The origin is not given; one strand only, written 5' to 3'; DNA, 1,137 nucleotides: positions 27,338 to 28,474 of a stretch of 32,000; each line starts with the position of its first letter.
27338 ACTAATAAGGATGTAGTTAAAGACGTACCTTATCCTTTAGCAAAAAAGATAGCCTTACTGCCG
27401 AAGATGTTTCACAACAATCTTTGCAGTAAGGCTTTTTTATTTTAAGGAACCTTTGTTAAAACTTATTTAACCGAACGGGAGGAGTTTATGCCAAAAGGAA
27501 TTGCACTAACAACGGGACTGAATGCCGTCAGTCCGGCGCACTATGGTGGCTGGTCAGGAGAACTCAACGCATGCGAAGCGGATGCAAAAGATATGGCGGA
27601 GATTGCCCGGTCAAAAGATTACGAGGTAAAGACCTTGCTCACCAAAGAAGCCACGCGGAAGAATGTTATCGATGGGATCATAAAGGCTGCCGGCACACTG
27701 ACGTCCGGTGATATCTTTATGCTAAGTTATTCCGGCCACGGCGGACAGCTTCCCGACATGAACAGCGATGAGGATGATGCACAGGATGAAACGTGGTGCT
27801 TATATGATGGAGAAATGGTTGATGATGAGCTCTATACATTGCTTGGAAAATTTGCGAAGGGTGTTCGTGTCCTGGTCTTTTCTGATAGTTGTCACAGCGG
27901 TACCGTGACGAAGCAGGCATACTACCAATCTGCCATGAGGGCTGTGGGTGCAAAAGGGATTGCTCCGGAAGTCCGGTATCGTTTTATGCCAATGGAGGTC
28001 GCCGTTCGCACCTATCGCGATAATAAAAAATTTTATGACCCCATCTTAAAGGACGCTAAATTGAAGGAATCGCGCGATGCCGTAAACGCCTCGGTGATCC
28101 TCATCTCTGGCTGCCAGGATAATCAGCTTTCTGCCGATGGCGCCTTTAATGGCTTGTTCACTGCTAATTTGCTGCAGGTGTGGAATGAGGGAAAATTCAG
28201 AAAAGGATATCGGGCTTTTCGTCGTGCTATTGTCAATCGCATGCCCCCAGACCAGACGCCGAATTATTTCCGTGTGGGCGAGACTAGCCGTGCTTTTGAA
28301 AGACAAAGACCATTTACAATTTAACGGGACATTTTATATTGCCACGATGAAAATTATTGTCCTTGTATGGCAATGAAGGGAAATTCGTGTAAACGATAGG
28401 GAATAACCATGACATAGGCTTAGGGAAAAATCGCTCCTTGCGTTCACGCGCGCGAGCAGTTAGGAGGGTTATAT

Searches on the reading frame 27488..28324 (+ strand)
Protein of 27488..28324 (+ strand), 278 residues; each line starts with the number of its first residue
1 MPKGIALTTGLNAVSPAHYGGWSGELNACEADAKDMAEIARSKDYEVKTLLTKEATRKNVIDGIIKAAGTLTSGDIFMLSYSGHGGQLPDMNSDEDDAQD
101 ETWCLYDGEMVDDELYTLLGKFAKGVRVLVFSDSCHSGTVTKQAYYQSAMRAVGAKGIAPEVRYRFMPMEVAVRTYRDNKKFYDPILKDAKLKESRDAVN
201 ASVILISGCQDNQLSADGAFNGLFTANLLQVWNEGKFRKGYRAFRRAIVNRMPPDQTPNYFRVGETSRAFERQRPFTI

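Call 6: search_protein_families(library=pfam, proteins=[window:27488-28324:+], max_evalue=0.01)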
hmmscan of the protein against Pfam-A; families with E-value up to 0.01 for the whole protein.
window:27488-28324:+ (278 aa): 1 family
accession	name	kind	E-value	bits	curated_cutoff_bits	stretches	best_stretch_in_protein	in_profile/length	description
PF00656.27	Peptidase_C14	-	3e-26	93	21.4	1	17-261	10-224/233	Caspase domain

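Call 13: find_homologous_proteins(query=window:27488-28324:+)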
Query window:27488-28324:+ (278 aa): 7895 proteins with E <= 0.001 among 8000 candidates; the best 120 are listed.
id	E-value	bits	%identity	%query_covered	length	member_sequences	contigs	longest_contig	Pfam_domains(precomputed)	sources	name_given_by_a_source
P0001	4.1e-185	632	100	100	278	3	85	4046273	PF00656.28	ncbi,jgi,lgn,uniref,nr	ncbi:MAG: peptidase C14 [Candidatus Brocadia sp.]|jgi:hypothetical protein|uniref:Caspase domain pro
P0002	1.3e-169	581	90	100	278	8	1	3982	PF00656.28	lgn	-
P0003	3.3e-168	576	89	100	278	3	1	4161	PF00656.28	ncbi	-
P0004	2.3e-167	573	89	100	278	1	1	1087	PF00656.28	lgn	-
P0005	4.8e-167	572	89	100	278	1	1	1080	PF00656.28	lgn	-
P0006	6.1e-167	572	89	100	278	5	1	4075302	PF00656.28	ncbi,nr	ncbi:caspase family protein [Candidatus Brocadia pituitae]|nr:caspase family protein [Candidatus Bro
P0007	2.2e-166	570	89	100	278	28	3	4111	PF00656.28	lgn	-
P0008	7.9e-166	568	88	100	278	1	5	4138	PF00656.28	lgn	-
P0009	7.9e-166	568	88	100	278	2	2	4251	PF00656.28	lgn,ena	-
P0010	7.1e-164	562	87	100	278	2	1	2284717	PF00656.28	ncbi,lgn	-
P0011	3.4e-162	556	86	100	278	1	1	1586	PF00656.28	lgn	-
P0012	2.4e-161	554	86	100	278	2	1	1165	PF00656.28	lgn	-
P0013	8.7e-161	552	86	100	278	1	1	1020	PF00656.28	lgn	-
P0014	5.2e-140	484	76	100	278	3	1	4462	PF00656.28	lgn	-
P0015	3.4e-139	481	76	100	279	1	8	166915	PF00656.28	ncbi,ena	-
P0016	1.1e-137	476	75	100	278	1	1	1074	PF00656.28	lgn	-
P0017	7.7e-137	473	74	100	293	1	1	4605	PF00656.28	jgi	jgi:hypothetical protein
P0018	8.6e-135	467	74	100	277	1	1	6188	PF00656.28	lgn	-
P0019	9.3e-135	466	74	100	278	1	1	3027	PF00656.28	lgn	-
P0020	2.2e-134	465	74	100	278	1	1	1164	PF00656.28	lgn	-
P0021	3.6e-134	465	72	100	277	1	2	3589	PF00656.28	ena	-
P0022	4.7e-134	464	72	100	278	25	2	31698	PF00656.28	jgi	jgi:Caspase domain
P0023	6.4e-134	464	73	100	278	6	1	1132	PF00656.28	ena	-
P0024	4.4e-133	461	74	100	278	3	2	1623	PF00656.28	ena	-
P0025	1.6e-132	459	72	100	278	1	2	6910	PF00656.28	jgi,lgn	jgi:hypothetical protein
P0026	4.3e-132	458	72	100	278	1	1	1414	PF00656.28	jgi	jgi:hypothetical protein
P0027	5.4e-132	457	72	100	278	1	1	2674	PF00656.28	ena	-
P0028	2.1e-131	455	72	100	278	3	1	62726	PF00656.28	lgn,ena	-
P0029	3.8e-131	455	71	100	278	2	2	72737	PF00656.28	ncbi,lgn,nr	ncbi:MAG TPA: caspase family protein [Blastocatellia bacterium]|nr:caspase family protein [Blastocat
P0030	4.1e-131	455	70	100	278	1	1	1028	PF00656.28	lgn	-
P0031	6.9e-131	454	71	100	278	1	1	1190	PF00656.28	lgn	-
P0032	2.0e-130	452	72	100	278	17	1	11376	PF00656.28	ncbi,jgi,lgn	jgi:hypothetical protein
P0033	2.6e-130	452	71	100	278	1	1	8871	PF00656.28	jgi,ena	-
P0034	3.3e-130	452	72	100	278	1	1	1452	PF00656.28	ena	-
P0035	3.5e-130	451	71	100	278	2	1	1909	PF00656.28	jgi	jgi:metacaspase-1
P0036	5.2e-130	451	71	100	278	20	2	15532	PF00656.28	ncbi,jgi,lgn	-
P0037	7.0e-130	451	72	100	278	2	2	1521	PF00656.28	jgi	jgi:hypothetical protein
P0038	7.7e-130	450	70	100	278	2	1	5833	PF00656.28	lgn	-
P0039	8.6e-130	450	71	100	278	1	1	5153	PF00656.28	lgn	-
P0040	1.1e-129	450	69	100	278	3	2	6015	PF00656.28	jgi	-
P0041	1.2e-129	450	71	100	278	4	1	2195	PF00656.28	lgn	-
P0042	1.2e-129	450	72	100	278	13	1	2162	PF00656.28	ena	-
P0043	1.9e-129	449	71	100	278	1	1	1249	PF00656.28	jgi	jgi:metacaspase-1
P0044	2.4e-129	449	71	100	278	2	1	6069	PF00656.28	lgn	-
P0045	2.4e-129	449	71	100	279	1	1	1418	PF00656.28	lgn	-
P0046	2.5e-129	449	71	100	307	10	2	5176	PF00656.28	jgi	jgi:hypothetical protein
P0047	2.9e-129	449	71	100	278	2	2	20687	PF00656.28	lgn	-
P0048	2.9e-129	448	71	100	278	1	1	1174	PF00656.28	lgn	-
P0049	3.5e-129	448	70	100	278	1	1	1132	PF00656.28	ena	-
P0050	4.1e-129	448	71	100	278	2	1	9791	PF00656.28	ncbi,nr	ncbi:MAG: caspase family protein [Nitrospirae bacterium]|nr:caspase family protein [Nitrospirota bac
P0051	5.6e-129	448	70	100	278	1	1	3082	PF00656.28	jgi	-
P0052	9.0e-129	447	70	100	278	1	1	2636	PF00656.28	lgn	-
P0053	2.5e-128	445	71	100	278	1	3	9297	PF00656.28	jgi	jgi:hypothetical protein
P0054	4.2e-128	445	70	100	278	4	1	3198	PF00656.28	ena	-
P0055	1.0e-127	443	70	100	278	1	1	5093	PF00656.28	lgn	-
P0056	2.4e-127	442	71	100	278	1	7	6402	PF00656.28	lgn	-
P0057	3.3e-127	442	71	100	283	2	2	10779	PF00656.28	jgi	-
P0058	3.4e-127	442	70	100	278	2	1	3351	PF00656.28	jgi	jgi:hypothetical protein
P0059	4.1e-127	441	70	100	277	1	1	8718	PF00656.28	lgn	-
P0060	4.4e-127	441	69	100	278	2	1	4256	PF00656.28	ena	-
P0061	5.2e-127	441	70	100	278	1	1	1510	PF00656.28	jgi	jgi:hypothetical protein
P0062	6.2e-127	441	69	100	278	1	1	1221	PF00656.28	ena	-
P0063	7.1e-127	441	70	100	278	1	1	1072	PF00656.28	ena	-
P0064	7.2e-127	441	70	100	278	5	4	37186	PF00656.28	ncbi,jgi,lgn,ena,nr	ncbi:MAG TPA: caspase family protein [Blastocatellia bacterium]|nr:caspase family protein [Blastocat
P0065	8.1e-127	440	70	100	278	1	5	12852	PF00656.28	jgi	jgi:hypothetical protein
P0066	9.2e-127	440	70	100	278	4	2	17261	PF00656.28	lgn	-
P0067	1.0e-126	440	69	100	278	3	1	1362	PF00656.28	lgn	-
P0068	1.1e-126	440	70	100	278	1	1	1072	PF00656.28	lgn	-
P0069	1.1e-126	440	70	100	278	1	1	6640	PF00656.28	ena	-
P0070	1.1e-126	440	70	100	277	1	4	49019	PF00656.28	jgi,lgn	-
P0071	1.5e-126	440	69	100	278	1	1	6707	PF00656.28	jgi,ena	-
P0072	1.5e-126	440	71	100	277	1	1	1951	PF00656.28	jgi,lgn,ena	-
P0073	1.6e-126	439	70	100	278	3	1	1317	PF00656.28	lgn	-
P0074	1.7e-126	439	69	100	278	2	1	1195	PF00656.28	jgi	jgi:hypothetical protein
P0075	1.9e-126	439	70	100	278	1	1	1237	PF00656.28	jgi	jgi:hypothetical protein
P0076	2.6e-126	439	70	100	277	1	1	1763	PF00656.28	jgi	jgi:hypothetical protein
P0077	2.8e-126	439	70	100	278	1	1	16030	PF00656.28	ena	-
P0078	3.0e-126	439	71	100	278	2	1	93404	PF00656.28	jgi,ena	jgi:hypothetical protein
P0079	3.3e-126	438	69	100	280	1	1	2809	PF00656.28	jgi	jgi:metacaspase-1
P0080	3.9e-126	438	69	100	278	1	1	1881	PF00656.28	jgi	jgi:hypothetical protein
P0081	3.9e-126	438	69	100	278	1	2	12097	PF00656.28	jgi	-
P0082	5.2e-126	438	70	100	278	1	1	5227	PF00656.28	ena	-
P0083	5.4e-126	438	70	100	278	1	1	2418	PF00656.28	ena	-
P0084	5.4e-126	438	70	100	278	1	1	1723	PF00656.28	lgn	-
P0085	5.6e-126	438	70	100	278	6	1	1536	PF00656.28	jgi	-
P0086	7.4e-126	437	70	100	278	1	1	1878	PF00656.28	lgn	-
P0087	7.4e-126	437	69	100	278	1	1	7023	PF00656.28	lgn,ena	-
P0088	7.4e-126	437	69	100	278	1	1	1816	PF00656.28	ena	-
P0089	7.9e-126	437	69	100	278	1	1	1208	PF00656.28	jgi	jgi:hypothetical protein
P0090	8.2e-126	437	69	100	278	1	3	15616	PF00656.28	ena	-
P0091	8.8e-126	437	69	100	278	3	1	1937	PF00656.28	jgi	-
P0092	1.0e-125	437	68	100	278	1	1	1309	PF00656.28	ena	-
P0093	1.3e-125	437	70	100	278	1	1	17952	PF00656.28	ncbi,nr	ncbi:MAG: peptidase C14 [Deltaproteobacteria bacterium RBG_13_52_11]|nr:MAG: peptidase C14 [Deltapro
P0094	1.3e-125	437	70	100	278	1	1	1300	PF00656.28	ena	-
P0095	1.4e-125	436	69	100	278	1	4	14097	PF00656.28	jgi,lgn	jgi:hypothetical protein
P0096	1.6e-125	436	70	100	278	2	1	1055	PF00656.28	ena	-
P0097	1.7e-125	436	69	100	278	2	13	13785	PF00656.28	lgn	-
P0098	1.9e-125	436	69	100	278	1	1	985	PF00656.28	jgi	-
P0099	1.9e-125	436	69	100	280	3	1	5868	PF00656.28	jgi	jgi:hypothetical protein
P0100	1.9e-125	436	69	100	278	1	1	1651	PF00656.28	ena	-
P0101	2.1e-125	436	68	100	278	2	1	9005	PF00656.28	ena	-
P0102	2.2e-125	436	70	100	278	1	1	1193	PF00656.28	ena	-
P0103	2.4e-125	436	69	100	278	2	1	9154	PF00656.28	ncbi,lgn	-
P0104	2.6e-125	436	70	100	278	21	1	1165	PF00656.28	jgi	-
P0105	3.7e-125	435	71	100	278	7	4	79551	PF00656.28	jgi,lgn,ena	jgi:hypothetical protein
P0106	3.9e-125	435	69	100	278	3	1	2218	PF00656.28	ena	-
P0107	4.1e-125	435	70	100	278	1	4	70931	PF00656.28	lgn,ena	-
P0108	4.2e-125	435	69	100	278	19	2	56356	PF00656.28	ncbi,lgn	-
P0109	5.1e-125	435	69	100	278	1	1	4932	PF00656.28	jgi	-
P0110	5.4e-125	434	68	100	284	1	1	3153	PF00656.28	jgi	-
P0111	5.9e-125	434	68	100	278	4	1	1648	PF00656.28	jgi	-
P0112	6.2e-125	434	70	100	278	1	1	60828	PF00656.28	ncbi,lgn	-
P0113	6.4e-125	434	70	100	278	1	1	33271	PF00656.28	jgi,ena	-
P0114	6.7e-125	434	68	100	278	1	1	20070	PF00656.28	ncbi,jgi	jgi:hypothetical protein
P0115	7.4e-125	434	68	100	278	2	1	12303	PF00656.28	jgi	jgi:metacaspase-1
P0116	7.5e-125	434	68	100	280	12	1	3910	PF00656.28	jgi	jgi:metacaspase-1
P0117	7.7e-125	434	69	100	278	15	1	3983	PF00656.28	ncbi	-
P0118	8.3e-125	434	69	100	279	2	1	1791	PF00656.28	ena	-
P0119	8.9e-125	434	69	100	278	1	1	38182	PF00656.28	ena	-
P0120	9.3e-125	434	68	100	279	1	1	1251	PF00656.28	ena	-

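Call 14: find_related_loci(query=window:27488-28321:+, collection=genome_contigs, flank=3000)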
Query window:27488-28321:+ (278 aa) in genome_contigs; peptide patterns used: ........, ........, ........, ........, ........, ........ (x = any residue, [..] = any of these).
600 stretches matched a pattern (row limit reached: there are more); 565 encode a relative of the query (tblastn E <= 1e-3); the best 80 are kept; 80 distinct loci.
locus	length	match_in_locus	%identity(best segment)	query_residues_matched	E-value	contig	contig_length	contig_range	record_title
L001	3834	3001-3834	89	1-278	2e-178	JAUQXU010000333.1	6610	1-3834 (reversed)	MAG: Candidatus Brocadia sp. isolate BIN37 contig_218467, whole genome shotgun sequence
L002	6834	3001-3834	87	1-278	3e-172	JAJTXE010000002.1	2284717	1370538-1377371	MAG: Candidatus Brocadia sp. isolate DTUAMX2 2-Genome30, whole genome shotgun sequence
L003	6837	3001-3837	76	1-278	1e-146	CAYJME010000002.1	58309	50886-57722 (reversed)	MAG TPA_asm: uncultured candidatus Brocadiaceae bacterium isolate ERP124720_co1_148 genome assembly, contig: NODE_744_le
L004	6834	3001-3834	73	1-278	5e-141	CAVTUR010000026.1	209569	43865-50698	MAG: Blastocatellia bacterium isolate MFD04944.bin.3.75 genome assembly, contig: contig_68340, whole genome shotgun sequ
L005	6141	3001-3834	71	1-278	3e-137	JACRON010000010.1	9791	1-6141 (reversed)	MAG: Nitrospirae bacterium isolate NC_groundwater_1962_Pr3_S-0.2um_41_9 scaffold_101388, whole genome shotgun sequence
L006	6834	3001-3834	69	1-278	2e-133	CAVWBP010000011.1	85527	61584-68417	MAG: Thermodesulfovibrionales bacterium isolate MFD09779.bin.1.4 genome assembly, contig: contig_30577, whole genome sho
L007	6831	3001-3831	70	1-278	1e-132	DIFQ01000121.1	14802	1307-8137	MAG TPA_asm: Syntrophaceae bacterium UBA5744 UBA5744_contig_14707, whole genome shotgun sequence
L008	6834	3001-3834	67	1-278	1e-130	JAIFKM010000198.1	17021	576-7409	MAG: Desulfobulbaceae bacterium isolate bin_102 scaffold_9395, whole genome shotgun sequence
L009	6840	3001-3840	67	1-278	3e-130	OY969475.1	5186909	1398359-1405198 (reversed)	MAG: Pyrinomonadaceae bacterium isolate MFD01916.bin.c.1 genome assembly, chromosome: 1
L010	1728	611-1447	68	1-278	4e-140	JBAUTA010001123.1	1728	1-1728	MAG: Kovacikia sp. isolate MFD02237_ilm_asm_bin5 k127_126030, whole genome shotgun sequence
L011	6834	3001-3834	66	1-278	4e-129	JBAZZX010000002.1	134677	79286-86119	MAG: Thermodesulfovibrionales bacterium isolate SO_2017_GW3_27 scaffold_147_c1_OW296A_2017, whole genome shotgun sequenc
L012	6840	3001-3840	67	1-278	2e-129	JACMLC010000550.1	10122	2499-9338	MAG: Pyrinomonadaceae bacterium isolate ES-bin-285 ES-bin-285-contig-k141_9196318, whole genome shotgun sequence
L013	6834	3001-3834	68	1-278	9e-129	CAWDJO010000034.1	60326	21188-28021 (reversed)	MAG: uncultured delta proteobacterium isolate MFD00709.bin.2.147 genome assembly, contig: contig_54310, whole genome sho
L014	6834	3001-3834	66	1-278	9e-129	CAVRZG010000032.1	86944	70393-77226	MAG: uncultured Nitrospiraceae bacterium isolate MFD05942.bin.3.50 genome assembly, contig: contig_85747, whole genome s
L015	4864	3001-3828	69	1-278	4e-128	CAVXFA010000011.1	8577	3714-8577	MAG: uncultured delta proteobacterium isolate MFD04408.bin.1.124 genome assembly, contig: contig_114011, whole genome sh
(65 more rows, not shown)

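Call 29: find_encoding_contigs(protein=P0006, flank=2500, max_places=2)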
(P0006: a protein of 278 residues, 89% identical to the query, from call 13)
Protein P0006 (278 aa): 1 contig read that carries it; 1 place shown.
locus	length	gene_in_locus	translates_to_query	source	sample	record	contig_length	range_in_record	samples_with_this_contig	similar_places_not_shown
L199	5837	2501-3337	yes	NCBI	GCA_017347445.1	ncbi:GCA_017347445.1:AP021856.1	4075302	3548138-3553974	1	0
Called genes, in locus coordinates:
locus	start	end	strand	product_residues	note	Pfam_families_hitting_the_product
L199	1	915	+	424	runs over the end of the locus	-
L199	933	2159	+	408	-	-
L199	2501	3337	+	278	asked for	PF00656:Peptidase_C14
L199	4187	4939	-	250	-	PF02775:TPP_enzyme_C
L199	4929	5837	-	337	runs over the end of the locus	PF01855:POR_N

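Call 30: find_encoding_contigs(protein=P0002, flank=2500, max_places=2)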
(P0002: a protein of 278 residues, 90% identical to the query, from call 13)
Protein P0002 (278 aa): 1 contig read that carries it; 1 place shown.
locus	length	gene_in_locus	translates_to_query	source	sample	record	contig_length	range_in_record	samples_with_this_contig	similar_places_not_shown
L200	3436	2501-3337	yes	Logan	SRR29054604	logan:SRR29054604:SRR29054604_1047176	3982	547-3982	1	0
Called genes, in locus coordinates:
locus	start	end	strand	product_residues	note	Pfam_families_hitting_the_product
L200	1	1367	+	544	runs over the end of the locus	PF07705:CARDB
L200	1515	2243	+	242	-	-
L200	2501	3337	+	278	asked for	PF00656:Peptidase_C14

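Call 31: find_encoding_contigs(protein=P0007, flank=2500, max_places=3)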
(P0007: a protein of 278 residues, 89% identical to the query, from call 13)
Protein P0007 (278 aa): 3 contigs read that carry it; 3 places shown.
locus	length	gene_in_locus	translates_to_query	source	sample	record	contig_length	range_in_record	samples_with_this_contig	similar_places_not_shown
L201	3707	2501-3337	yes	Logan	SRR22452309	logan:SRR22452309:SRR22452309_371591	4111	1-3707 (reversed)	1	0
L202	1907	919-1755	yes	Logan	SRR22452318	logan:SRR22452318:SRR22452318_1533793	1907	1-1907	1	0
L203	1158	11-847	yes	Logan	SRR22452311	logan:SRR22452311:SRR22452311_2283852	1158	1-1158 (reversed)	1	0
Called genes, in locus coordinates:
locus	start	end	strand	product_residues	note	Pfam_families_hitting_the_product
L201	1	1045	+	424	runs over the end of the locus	-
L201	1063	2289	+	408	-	-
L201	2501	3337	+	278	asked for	PF00656:Peptidase_C14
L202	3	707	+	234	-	?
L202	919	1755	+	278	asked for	PF00656:Peptidase_C14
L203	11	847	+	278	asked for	PF00656:Peptidase_C14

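Call 46: search_protein_families(library=ncbifam, proteins=[window:27488-28324:+], max_evalue=0.01)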
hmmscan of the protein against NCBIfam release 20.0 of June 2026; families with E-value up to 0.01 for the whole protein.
window:27488-28324:+ (278 aa): 1 family
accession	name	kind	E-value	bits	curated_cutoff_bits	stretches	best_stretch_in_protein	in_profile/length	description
NF047832.1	caspase_w_EACC1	subfamily_domain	2.1e-05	24.1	140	1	25-155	18-150/211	caspase, EACC1-associated type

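Call 47: search_protein_families(library=padloc, proteins=[window:27488-28324:+], max_evalue=0.01)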
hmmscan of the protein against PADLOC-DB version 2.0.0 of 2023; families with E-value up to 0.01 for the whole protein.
window:27488-28324:+ (278 aa): 1 family
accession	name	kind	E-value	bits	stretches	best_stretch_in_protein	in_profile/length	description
PDLC02987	caspase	-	1.2e-09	35.9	1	29-221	22-156/453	-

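Call 48: search_solved_structures(query=window:27488-28324:+, max_evalue=0.01)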
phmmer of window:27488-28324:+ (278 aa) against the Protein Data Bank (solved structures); distinct sequences matched with E-value up to 0.01: 11.
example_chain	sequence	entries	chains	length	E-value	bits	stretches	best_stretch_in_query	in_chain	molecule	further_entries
3bij_A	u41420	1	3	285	7.3e-118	396.3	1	1-278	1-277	Uncharacterized protein GSU0716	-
4f6o_A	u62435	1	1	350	3.4e-15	59.6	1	51-152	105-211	Metacaspase-1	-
4f6p_A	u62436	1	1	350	6.1e-14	55.5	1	51-152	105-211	Metacaspase-1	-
6w8s_A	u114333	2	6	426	2.8e-13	53.3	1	18-147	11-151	Metacaspase-4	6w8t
7qp0_A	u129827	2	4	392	1.4e-12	51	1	57-222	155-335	Metacaspase-1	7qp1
6w8r_A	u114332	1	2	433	5.4e-12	49.1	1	18-147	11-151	Metacaspase-4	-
8a53_A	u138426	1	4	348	4.7e-09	39.5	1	70-153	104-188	Metacaspase-9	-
9n3d_A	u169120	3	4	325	6e-09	39.1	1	70-153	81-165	Metacaspase-9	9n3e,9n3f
4afr_A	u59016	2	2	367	2.5e-07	33.8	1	52-142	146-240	METACASPASE | METACASPASE MCA2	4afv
4afp_A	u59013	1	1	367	6.6e-07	32.5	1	52-142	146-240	METACASPASE MCA2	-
4af8_A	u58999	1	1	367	9.5e-07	31.9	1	52-142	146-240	METACASPASE MCA2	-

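Call 55: list_cluster_members(proteins=[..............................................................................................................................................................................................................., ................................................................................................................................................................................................, L137:3164-6076:+, L092:10879-13746:+, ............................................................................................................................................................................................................, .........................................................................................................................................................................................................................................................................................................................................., window:27488-28321:+])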
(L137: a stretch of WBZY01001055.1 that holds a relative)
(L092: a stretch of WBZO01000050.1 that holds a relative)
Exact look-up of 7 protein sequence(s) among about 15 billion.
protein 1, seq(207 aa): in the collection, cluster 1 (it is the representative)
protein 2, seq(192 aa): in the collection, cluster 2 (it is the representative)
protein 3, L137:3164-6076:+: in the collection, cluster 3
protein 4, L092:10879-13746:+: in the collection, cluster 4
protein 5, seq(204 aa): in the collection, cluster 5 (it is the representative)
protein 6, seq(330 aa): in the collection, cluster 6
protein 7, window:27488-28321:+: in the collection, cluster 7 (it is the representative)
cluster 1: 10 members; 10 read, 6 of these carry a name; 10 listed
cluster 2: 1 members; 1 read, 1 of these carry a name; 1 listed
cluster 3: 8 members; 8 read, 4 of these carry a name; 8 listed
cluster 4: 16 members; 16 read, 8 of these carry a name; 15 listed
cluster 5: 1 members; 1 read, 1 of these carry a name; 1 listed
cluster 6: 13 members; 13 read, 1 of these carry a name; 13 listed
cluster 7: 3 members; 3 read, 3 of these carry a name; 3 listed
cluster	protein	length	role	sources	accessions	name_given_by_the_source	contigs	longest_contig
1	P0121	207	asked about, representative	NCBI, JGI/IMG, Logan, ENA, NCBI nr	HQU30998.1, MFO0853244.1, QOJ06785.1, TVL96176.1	MAG: DUF4255 domain-containing protein [Planctomycetia bacterium]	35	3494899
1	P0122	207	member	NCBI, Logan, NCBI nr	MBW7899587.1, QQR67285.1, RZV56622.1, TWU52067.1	hypothetical protein B188_00140 [Candidatus Brocadiaceae bacterium B188] | DUF4255 domain-containing protein [Candidatus Brocadia sapporoensis]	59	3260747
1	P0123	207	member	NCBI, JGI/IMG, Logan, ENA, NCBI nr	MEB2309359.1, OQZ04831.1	MAG: DUF4255 domain-containing protein [Candidatus Brocadiaceae bacterium] | hypothetical protein | DUF4255 domain-containing protein [Candidatus Brocadiaceae bacterium]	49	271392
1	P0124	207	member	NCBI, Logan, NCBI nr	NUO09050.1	MAG: DUF4255 domain-containing protein [Candidatus Brocadia sp.] | DUF4255 domain-containing protein [Candidatus Brocadia sp.]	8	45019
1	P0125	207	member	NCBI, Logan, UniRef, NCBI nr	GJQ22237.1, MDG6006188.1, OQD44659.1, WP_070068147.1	hypothetical protein BIY37_12470 [Candidatus Brocadia sapporoensis] | Pvc16 N-terminal domain-containing protein n=1 Tax=Candidatus Brocadia sapporoensis ... | DUF4255 domain-containing protein [Candidatus Brocadia sapporoensis]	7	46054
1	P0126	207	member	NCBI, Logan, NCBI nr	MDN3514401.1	MAG: DUF4255 domain-containing protein [Candidatus Brocadia sp.] | DUF4255 domain-containing protein [Candidatus Brocadia sp.]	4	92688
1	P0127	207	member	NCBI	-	-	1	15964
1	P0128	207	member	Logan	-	-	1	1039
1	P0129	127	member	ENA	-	-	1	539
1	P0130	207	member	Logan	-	-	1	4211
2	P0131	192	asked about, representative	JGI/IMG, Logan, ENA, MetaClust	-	\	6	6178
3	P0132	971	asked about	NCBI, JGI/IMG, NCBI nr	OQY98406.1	MAG: hypothetical protein B6D35_12200 [Candidatus Brocadia sp. UTAMX2] | hypothetical protein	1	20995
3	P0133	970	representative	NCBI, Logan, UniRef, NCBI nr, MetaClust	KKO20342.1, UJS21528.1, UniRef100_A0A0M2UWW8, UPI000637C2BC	MAG: Ig-like domain-containing protein [Candidatus Brocadia sp.] | LamG-like jellyroll fold domain-containing protein n=1 Tax=Candidatus Brocadia fulgida ... | MAG: hypothetical protein BROFUL_00934 [Candidatus Brocadia fulgida]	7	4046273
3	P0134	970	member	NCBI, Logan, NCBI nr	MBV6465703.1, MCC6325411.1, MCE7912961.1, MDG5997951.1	MAG: hypothetical protein DYG84_14785 [Candidatus Brocadia sp. AMX3] | hypothetical protein [Anaerolineales bacterium]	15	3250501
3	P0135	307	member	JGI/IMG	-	hypothetical protein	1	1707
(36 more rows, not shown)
